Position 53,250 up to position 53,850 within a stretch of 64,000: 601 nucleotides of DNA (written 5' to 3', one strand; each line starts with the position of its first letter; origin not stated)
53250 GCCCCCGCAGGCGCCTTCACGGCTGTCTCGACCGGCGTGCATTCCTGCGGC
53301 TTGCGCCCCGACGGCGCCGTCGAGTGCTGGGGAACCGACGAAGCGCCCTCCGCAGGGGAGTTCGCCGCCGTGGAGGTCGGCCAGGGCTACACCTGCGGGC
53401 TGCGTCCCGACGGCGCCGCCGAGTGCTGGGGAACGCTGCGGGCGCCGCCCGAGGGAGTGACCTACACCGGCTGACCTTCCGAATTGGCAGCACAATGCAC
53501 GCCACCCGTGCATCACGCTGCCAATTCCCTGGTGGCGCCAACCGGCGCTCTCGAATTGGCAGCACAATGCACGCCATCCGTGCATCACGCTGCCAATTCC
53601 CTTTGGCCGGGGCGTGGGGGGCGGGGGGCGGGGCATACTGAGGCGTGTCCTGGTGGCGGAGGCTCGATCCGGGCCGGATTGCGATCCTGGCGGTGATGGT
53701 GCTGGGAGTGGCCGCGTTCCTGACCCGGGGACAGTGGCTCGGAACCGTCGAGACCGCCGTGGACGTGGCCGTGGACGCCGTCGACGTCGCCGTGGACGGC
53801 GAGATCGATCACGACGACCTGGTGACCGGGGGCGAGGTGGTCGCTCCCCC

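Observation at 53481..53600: Dispersed family of 48-49-nt two-tier hairpins just after stop codons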

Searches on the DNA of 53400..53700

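Call 16: search_rna_families(source=window, start=53400, end=53700, threshold=evalue, max_evalue=10)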
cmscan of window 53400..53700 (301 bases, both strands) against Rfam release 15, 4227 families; matches with E-value up to 10: 12.
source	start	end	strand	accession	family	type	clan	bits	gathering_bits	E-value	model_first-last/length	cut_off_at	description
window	53491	53587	-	RF04138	mir-9243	Gene; miRNA;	-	27.4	83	0.0017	1-86/86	no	mir-9243 microRNA precursor family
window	53507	53573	-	RF03403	mir-5366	Gene; miRNA;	-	26.6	73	0.0012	10-62/71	no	mir-5366 microRNA precursor family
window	53507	53574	-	RF03232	mir-6526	Gene; miRNA;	-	26.4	57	0.0029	1-79/79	no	mir-6526 microRNA precursor family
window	53466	53612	-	RF04119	MIR1858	Gene; miRNA;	-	25.3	137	0.025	1-197/197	no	MIR1858 microRNA precursor family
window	53481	53599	-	RF04141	MIR8622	Gene; miRNA;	-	23.7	197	0.018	1-212/212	no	MIR8622 microRNA precursor family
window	53505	53575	-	RF01996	mir-995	Gene; miRNA;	-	20.2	72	0.12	1-88/88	no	mir-995 microRNA precursor family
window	53493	53589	+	RF04138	mir-9243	Gene; miRNA;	-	19.9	83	0.17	1-86/86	no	mir-9243 microRNA precursor family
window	53499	53576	+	RF03403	mir-5366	Gene; miRNA;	-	19.6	73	0.1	1-71/71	no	mir-5366 microRNA precursor family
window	53507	53573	-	RF03705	mir-1278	Gene; miRNA;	-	16.5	61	1.1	1-77/77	no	mir-1278 microRNA precursor family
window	53466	53546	-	RF00130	mir-192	Gene; miRNA;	-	13.2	54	4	1-76/76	no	mir-192/215 microRNA precursor family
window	53466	53546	+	RF00130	mir-192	Gene; miRNA;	-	12.7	54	5.6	1-76/76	no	mir-192/215 microRNA precursor family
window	53579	53637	-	RF01986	ZEB2_AS1_3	Gene; lncRNA;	-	10.5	55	6.1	1-100/100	no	ZEB2 antisense RNA 1 conserved region 3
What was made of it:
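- On Any Rfam family: At permissive E-values, only chance hairpin matches to miRNA models appear (call 16).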
